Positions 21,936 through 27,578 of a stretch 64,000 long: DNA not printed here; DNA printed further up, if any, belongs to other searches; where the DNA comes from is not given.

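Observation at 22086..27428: Single 1780-aa polypeptide joining a Ser/Thr kinase, STAND ATPase, TPR array, GAF domain and a complete sigma-54 activator with HTH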

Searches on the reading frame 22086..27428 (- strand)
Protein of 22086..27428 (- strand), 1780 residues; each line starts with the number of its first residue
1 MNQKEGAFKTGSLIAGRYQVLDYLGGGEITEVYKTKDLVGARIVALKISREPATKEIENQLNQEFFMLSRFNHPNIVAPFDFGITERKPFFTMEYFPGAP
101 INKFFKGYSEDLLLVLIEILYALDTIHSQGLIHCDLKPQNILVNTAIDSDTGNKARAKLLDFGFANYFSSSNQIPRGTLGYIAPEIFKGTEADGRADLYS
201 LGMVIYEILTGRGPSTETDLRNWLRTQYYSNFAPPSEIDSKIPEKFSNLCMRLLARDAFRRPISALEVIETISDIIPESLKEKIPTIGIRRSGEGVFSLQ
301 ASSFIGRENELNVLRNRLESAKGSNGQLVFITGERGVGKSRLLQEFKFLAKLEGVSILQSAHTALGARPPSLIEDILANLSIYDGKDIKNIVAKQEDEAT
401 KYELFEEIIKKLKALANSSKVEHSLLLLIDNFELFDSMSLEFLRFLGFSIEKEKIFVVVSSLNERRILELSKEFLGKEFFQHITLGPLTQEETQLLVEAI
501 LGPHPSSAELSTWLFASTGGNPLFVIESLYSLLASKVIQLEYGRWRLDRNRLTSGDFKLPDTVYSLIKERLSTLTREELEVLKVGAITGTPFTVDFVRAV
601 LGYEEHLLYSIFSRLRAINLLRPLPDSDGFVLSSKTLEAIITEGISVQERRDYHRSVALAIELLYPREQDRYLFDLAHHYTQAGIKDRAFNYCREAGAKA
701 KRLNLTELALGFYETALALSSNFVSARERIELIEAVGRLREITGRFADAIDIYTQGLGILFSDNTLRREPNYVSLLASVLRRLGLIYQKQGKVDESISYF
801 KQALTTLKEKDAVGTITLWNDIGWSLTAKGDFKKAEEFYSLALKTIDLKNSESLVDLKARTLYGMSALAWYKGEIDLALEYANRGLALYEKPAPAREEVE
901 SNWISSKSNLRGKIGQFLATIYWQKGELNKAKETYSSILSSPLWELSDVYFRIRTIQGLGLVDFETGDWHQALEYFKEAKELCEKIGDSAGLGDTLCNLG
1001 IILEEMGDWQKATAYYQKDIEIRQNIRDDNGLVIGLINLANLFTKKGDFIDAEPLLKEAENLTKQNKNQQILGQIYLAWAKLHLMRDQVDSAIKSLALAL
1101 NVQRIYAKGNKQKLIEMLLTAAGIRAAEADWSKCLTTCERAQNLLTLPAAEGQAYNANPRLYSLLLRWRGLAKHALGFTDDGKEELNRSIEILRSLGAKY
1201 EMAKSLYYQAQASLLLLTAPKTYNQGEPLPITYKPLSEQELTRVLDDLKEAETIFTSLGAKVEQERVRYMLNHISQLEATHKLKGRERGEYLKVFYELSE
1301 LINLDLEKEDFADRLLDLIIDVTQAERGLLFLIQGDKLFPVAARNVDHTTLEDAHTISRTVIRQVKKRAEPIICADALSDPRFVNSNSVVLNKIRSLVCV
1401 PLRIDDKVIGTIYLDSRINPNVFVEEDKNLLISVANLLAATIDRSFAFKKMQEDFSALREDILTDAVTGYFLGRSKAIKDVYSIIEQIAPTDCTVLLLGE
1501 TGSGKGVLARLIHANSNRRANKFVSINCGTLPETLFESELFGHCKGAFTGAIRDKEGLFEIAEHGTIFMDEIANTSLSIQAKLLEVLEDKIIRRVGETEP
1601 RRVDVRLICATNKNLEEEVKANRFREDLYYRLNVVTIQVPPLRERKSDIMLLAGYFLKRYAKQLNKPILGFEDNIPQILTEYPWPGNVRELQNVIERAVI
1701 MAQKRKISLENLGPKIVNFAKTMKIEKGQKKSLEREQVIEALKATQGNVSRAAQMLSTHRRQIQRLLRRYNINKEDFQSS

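Call 4: search_protein_families(library=pfam, proteins=[window:22086-27428:-], max_evalue=0.01)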
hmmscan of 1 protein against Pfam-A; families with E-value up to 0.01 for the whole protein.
window:22086-27428:- (1780 aa): 48 families (the best 25 are shown)
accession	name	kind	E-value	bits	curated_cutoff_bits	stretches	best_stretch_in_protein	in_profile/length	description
PF00158.32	Sigma54_activat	-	6e-70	234.7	20.2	1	1472-1638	2-168/168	Sigma-54 interaction domain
PF00069.31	Pkinase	-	4.2e-41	141.5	31.7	1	18-262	1-252/263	Protein kinase domain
PF13424.12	TPR_12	-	2.4e-38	130.6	30.1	3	955-1024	4-76/77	Tetratricopeptide repeat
PF07719.23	TPR_2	-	5.6e-27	92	27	2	778-804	2-28/34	Tetratricopeptide repeat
PF00515.34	TPR_1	-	4.4e-26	90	27.8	2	778-805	2-29/34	Tetratricopeptide repeat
PF14532.12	Sigma54_activ_2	-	9.4e-26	91.1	25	1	1472-1642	1-138/138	Sigma-54 interaction domain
PF25601.1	AAA_lid_14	-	1.5e-25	89.3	27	1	1643-1721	1-79/87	AAA+ ATPase lid domain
PF13191.12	AAA_16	-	3.1e-24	86.8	32.6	2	304-447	2-156/167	AAA ATPase domain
PF17874.7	TPR_MalT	-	7.8e-22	78.4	45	2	909-1067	37-195/336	MalT-like TPR region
PF07714.23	PK_Tyr_Ser-Thr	-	1.8e-21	77.1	23.1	1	21-227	4-217/258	Protein tyrosine and serine/threonine kinase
PF13176.12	TPR_7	-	1.3e-19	69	27.9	2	780-808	2-30/36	Tetratricopeptide repeat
PF13374.12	TPR_10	-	8.2e-15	54.7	27.5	2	777-808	2-33/42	Tetratricopeptide repeat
PF01590.32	GAF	-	1.3e-14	55.3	22.4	1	1309-1442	3-133/133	GAF domain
PF13181.12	TPR_8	-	3.9e-13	48.9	25.7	1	782-805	6-29/34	Tetratricopeptide repeat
PF13185.12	GAF_2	-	3.4e-12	47.2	28.6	1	1308-1443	4-136/136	GAF domain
PF24885.1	TPR_NPHP3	-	2.3e-08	34.2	100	1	972-1104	75-214/239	Nephrocystin-3 TPR domain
PF02954.25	HTH_8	-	2.1e-07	31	22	1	1733-1770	5-42/42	Bacterial regulatory protein, Fis family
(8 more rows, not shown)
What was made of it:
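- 26643..27377 (-): Hanks-type Ser/Thr kinase domain (aa 18-262). Pfam Pkinase, E 4e-41 (call 4).
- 25533..26519 (-): STAND nucleotide-binding oligomerisation domain: NBD, helical domain and winged helix (aa about 304-632). Pfam AAA_16 and nSTAND1 (call 4).
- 23589..25526 (-): Arm plus TPR-type helical repeat sensor (aa about 635-1280; Pfam-supported for 777-1104). Pfam TPR_12, TPR_2 and TPR_MalT (call 4).
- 23103..23504 (-): GAF domain (aa 1309-1442). Pfam GAF, E 1e-14 (call 4).
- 22266..23015 (-): Sigma-54 interaction AAA+ domain plus lid (aa 1472-1721). Pfam Sigma54_activat, E 6e-70, and AAA_lid_14 (call 4).
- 22119..22232 (-): Fis-type HTH_8 DNA-binding domain (aa 1733-1770). Pfam HTH_8, E 2e-7 (call 4).
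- On Bacterial enhancer-binding protein (sigma-54 activator, AAA+): PF00158, E 6e-70, full length 2-168/168 (call 4). HTH_8 is present (call 4).
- On STAND NTPase (MalT clade): AAA_16 and nSTAND1 (call 4). TPR_12 and TPR_MalT hits (call 4).
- Checked: Pfam hits (call 4):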
